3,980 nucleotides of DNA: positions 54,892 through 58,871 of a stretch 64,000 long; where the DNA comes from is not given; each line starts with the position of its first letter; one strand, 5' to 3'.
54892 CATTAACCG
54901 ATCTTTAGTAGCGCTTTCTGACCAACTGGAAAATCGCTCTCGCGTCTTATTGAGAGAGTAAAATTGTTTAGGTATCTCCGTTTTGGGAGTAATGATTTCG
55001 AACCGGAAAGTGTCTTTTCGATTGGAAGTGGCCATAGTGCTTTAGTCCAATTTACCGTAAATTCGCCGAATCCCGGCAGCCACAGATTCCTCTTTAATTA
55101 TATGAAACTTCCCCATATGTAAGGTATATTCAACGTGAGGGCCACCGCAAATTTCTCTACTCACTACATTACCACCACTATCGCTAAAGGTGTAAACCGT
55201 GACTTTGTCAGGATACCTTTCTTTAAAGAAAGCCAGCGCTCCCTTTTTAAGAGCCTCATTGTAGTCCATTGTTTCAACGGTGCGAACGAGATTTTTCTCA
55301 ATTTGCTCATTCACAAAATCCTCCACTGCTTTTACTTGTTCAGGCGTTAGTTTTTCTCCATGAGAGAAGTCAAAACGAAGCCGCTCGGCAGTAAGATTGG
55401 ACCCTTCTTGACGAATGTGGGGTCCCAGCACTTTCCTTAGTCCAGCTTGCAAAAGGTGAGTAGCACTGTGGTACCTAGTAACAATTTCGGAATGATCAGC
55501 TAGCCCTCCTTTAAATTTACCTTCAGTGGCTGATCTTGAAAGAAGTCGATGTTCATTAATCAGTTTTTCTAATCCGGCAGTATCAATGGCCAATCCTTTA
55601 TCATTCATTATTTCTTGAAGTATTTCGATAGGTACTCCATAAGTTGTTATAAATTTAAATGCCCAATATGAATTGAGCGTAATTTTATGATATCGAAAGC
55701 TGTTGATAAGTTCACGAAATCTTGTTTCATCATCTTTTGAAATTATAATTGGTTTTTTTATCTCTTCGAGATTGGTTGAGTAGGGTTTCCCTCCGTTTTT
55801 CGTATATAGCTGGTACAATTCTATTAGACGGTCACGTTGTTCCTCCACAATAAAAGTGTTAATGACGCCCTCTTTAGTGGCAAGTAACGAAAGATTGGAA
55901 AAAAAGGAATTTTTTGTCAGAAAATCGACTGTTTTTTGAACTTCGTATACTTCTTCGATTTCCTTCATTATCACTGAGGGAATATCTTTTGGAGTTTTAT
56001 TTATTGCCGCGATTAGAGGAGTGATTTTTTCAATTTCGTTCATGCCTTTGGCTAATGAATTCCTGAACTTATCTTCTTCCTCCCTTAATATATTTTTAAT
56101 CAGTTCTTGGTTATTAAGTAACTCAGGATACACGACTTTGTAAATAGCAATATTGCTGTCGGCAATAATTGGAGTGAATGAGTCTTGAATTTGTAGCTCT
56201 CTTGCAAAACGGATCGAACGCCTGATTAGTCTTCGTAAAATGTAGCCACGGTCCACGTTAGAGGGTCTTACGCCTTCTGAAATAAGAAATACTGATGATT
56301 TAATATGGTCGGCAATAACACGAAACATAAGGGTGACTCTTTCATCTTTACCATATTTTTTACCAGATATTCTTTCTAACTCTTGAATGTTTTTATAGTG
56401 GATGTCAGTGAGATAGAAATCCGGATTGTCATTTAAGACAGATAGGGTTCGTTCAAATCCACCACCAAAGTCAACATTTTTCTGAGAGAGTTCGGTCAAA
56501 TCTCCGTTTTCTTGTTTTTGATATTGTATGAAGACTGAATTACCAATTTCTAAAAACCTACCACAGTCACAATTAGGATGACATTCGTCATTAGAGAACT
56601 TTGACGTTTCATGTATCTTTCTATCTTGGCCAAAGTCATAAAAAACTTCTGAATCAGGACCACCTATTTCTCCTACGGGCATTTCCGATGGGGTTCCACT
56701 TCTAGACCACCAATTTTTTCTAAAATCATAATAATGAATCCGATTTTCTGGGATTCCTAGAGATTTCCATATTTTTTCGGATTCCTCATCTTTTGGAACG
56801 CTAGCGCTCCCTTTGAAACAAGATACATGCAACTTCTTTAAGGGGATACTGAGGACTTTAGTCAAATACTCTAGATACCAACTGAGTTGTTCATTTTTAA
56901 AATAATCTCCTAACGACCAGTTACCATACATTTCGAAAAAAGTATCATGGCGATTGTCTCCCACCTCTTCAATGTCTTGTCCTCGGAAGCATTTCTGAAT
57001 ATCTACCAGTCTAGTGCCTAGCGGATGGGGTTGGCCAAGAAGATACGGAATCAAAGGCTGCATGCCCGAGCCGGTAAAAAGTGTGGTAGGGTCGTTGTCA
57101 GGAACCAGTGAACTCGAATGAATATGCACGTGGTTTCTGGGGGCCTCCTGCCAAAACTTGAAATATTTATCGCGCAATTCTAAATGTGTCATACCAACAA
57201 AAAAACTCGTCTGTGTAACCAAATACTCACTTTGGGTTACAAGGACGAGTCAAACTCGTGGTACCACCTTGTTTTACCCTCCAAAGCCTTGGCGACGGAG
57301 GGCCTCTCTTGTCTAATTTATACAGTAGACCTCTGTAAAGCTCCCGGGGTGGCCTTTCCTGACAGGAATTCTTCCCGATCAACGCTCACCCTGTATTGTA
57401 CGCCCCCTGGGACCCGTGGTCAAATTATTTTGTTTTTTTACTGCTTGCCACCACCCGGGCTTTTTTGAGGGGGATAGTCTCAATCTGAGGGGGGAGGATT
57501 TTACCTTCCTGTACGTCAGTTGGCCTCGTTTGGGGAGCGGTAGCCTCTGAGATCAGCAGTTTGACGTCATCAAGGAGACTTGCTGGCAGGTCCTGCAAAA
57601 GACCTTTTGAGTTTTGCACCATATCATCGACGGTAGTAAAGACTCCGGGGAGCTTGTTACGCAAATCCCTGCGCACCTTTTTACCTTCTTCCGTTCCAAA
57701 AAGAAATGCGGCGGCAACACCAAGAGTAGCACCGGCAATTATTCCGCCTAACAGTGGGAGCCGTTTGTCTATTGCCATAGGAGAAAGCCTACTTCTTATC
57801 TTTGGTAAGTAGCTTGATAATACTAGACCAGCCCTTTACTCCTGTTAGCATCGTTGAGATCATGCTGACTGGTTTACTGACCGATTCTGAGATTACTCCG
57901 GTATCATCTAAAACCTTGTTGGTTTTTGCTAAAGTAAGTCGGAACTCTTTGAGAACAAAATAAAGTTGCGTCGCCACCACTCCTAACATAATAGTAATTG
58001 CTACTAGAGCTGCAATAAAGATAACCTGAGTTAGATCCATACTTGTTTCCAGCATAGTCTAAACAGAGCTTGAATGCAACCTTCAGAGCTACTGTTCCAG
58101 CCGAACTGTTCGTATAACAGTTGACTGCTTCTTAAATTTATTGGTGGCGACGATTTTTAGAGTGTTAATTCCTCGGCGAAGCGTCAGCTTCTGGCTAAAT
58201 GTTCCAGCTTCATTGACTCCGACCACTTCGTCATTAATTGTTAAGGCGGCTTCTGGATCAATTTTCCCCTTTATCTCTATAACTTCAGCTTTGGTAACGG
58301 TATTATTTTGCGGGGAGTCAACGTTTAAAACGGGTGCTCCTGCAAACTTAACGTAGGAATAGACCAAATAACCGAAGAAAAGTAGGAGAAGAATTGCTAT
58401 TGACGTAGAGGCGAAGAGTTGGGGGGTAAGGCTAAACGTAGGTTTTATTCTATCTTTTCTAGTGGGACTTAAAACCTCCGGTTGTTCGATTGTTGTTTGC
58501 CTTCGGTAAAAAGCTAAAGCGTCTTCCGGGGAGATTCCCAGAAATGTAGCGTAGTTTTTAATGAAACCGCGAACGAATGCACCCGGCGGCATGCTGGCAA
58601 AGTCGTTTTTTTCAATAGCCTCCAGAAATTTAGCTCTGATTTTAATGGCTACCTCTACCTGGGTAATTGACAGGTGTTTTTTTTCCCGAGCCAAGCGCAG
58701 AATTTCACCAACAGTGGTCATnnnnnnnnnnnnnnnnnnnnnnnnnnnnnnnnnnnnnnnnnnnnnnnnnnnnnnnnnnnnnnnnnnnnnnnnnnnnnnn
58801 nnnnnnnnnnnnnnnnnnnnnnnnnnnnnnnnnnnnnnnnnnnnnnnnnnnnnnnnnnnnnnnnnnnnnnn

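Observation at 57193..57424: Canonical T-box antiterminator/terminator leader upstream of alaS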

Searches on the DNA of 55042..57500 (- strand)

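Call 4: search_rna_families(source=window, start=57100, end=57500, threshold=evalue, max_evalue=10, show_alignments=4)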
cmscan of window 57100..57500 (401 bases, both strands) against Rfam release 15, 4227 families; matches with E-value up to 10: 4.
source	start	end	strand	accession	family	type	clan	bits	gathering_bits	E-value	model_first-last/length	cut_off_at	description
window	57238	57391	-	RF00230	T-box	Cis-reg; leader;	-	54.6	93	2.3e-11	1-219/219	no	T-box leader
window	57212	57288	-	RF03539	Flavi_NKV_xrRNA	Cis-reg;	-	17.2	50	0.82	1-84/84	no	No-known vector Flavivirus exoribonuclease-resistant RNA element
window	57389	57484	-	RF02067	STnc310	Gene; sRNA;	-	16.8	40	1.3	1-61/61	no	Salmonella enterica sRNA STnc310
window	57270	57283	+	RF01072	TMV_UPD-PK3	Cis-reg;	-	12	34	2.5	3-16/31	no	Pseudoknot of upstream pseudoknot domain (UPD) of the 3'UTR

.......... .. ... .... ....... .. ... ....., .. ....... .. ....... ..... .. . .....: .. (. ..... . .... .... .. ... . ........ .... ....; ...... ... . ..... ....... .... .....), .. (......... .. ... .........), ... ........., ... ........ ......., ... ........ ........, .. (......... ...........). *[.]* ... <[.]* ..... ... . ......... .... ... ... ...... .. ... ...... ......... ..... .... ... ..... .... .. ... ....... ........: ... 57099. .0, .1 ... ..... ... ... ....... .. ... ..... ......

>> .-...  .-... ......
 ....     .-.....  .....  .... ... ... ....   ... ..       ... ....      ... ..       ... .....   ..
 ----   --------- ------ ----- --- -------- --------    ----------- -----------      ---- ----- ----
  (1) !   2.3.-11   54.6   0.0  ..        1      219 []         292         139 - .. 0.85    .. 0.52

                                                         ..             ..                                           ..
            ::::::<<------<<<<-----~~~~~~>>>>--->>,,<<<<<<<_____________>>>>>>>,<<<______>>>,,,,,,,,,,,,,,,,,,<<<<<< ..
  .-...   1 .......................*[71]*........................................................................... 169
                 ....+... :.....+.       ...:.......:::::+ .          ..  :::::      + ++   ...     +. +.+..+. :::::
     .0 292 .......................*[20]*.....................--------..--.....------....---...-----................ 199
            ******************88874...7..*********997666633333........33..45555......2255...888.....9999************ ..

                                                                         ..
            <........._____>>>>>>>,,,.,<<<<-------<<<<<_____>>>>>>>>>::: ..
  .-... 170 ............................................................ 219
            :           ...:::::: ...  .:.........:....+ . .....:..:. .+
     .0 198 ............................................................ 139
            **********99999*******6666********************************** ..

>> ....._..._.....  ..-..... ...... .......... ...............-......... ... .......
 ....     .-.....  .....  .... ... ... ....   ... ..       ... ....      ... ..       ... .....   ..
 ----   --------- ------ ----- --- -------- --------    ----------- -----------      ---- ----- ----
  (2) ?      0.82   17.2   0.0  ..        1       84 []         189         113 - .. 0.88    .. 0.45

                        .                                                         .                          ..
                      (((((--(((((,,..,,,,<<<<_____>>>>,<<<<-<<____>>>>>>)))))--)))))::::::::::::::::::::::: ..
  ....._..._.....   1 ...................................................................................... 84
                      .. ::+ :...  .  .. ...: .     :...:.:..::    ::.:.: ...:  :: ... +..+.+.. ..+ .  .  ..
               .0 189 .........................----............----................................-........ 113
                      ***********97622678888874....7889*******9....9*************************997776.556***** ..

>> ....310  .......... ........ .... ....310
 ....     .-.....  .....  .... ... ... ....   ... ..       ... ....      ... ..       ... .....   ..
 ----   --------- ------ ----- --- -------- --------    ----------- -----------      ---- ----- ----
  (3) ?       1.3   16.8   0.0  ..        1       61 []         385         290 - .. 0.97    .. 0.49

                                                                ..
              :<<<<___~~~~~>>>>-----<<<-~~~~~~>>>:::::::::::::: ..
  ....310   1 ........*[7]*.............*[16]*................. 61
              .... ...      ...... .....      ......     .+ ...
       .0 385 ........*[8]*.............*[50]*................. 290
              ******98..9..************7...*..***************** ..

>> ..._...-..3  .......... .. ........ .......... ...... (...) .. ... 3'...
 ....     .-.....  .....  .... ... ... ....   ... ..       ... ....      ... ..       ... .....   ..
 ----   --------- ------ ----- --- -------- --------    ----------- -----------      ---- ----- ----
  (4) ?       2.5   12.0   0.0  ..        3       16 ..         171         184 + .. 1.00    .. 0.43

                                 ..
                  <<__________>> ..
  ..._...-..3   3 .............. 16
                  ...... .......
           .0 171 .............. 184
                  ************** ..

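Call 72: search_rna_families(source=L002, start=2000, end=2520, threshold=evalue, max_evalue=0.001, show_alignments=1)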
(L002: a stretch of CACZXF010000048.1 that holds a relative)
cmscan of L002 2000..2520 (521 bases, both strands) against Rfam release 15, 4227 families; matches with E-value up to 0.001: 1.
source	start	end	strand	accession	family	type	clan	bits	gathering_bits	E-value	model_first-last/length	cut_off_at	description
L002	2210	2420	+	RF00230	T-box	Cis-reg; leader;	-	52.1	93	1.4e-10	1-219/219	no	T-box leader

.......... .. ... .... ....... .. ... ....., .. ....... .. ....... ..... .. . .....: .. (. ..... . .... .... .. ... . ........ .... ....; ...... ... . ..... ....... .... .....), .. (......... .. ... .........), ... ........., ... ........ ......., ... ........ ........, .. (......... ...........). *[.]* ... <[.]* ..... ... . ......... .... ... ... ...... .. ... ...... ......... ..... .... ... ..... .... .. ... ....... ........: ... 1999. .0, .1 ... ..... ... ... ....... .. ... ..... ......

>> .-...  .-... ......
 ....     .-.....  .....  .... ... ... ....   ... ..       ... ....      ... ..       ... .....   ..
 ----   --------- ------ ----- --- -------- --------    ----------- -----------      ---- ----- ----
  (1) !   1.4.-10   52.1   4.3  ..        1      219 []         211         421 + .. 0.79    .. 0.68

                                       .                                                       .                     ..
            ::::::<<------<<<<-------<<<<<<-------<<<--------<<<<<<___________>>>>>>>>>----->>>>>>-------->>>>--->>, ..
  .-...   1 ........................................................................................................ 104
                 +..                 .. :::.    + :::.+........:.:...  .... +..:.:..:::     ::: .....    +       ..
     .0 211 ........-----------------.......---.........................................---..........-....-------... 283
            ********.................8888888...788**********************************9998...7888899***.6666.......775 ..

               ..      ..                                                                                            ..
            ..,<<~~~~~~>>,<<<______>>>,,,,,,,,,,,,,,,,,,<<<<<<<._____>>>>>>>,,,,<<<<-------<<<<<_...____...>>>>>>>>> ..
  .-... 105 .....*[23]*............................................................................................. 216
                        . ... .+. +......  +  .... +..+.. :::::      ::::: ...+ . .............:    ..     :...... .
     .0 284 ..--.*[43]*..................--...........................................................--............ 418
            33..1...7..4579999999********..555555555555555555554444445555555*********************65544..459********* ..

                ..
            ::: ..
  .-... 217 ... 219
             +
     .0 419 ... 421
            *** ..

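Call 85: search_rna_families(sources=[L083, L084, L087, L089, L091, L100, L116, L135, L136, L192, L107], threshold=evalue, max_evalue=0.01, show_alignments=0)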
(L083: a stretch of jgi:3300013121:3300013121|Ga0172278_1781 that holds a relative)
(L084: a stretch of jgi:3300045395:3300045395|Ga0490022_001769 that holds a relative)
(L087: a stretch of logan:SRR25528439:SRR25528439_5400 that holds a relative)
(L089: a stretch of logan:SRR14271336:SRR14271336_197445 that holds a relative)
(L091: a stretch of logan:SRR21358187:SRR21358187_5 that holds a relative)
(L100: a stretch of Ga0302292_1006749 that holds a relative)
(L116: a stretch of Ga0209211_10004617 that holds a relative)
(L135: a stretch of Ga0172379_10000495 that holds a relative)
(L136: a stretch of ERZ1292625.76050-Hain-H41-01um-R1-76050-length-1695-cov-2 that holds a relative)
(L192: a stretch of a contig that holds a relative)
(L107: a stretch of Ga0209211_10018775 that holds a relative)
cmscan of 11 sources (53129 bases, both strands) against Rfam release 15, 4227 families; matches with E-value up to 0.01: 10.
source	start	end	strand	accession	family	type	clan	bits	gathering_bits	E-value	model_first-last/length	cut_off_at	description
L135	2298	2427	-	RF00230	T-box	Cis-reg; leader;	-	66.7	93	2.4e-12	1-219/219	no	T-box leader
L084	1232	1396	+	RF00230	T-box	Cis-reg; leader;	-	57.2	93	6.7e-10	1-219/219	no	T-box leader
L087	1293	1450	+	RF00230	T-box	Cis-reg; leader;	-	56.2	93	1.2e-09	1-219/219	no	T-box leader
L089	1345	1466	+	RF00230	T-box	Cis-reg; leader;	-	54.4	93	3.4e-09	1-219/219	no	T-box leader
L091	1291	1456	+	RF00230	T-box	Cis-reg; leader;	-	47.7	93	1.9e-07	1-219/219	no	T-box leader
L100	1041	1159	-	RF00230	T-box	Cis-reg; leader;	-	46.5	93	3.7e-07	1-219/219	no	T-box leader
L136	1001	1200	-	RF00230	T-box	Cis-reg; leader;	-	41.9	93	5.9e-06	1-219/219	no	T-box leader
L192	859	1065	-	RF00230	T-box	Cis-reg; leader;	-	40.1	93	1.7e-05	1-219/219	no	T-box leader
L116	3349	3507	-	RF00230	T-box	Cis-reg; leader;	-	34.3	93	0.00053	1-219/219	no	T-box leader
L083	2203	2417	+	RF00230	T-box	Cis-reg; leader;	-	30.4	93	0.0054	1-219/219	no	T-box leader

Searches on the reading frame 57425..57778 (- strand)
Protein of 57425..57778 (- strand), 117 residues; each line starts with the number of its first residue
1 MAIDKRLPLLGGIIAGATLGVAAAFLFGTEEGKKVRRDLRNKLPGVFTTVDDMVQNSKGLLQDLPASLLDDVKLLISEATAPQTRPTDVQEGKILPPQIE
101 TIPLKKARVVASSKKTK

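Call 10: search_protein_families(library=pfam, proteins=[window:57425-57778:-])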
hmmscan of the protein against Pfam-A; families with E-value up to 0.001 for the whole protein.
window:57425-57778:- (117 aa): 1 family
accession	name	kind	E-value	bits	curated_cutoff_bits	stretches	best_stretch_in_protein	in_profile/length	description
PF12732.12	YtxH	-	1.3e-07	32.3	37.5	1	10-68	1-59/71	YtxH-like protein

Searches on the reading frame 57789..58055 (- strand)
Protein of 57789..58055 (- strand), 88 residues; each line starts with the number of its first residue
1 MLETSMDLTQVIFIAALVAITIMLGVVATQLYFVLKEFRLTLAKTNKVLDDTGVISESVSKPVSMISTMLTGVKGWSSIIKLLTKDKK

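Call 10: search_protein_families(library=pfam, proteins=[window:57789-58055:-])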
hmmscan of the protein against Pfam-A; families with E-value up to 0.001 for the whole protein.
window:57789-58055:- (88 aa): 0 families

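Call 69: search_protein_families(library=pfam, proteins=[window:57789-58055:-], max_evalue=10)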
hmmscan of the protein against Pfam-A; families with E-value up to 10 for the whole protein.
window:57789-58055:- (88 aa): 1 family
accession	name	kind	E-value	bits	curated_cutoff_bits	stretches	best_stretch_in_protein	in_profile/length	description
PF06103.16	DUF948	-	0.13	12.9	37.2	1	23-66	34-77/89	Bacterial protein of unknown function (DUF948)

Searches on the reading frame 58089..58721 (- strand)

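Call 10: search_protein_families(library=pfam, proteins=[window:58089-58721:-])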
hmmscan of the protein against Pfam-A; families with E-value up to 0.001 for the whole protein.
window:58089-58721:- (210 aa): 3 families
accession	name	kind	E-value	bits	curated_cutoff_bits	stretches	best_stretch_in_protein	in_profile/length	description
PF13413.12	HTH_25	-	4.4e-21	74.9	24.6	1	7-66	1-60/62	Helix-turn-helix domain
PF09136.16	Glucodextran_B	-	7.5e-15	55.1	27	1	130-209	1-82/83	Glucodextranase, domain B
PF12844.13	HTH_19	-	4.6e-07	30.1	30.2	1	5-67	1-57/64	Helix-turn-helix domain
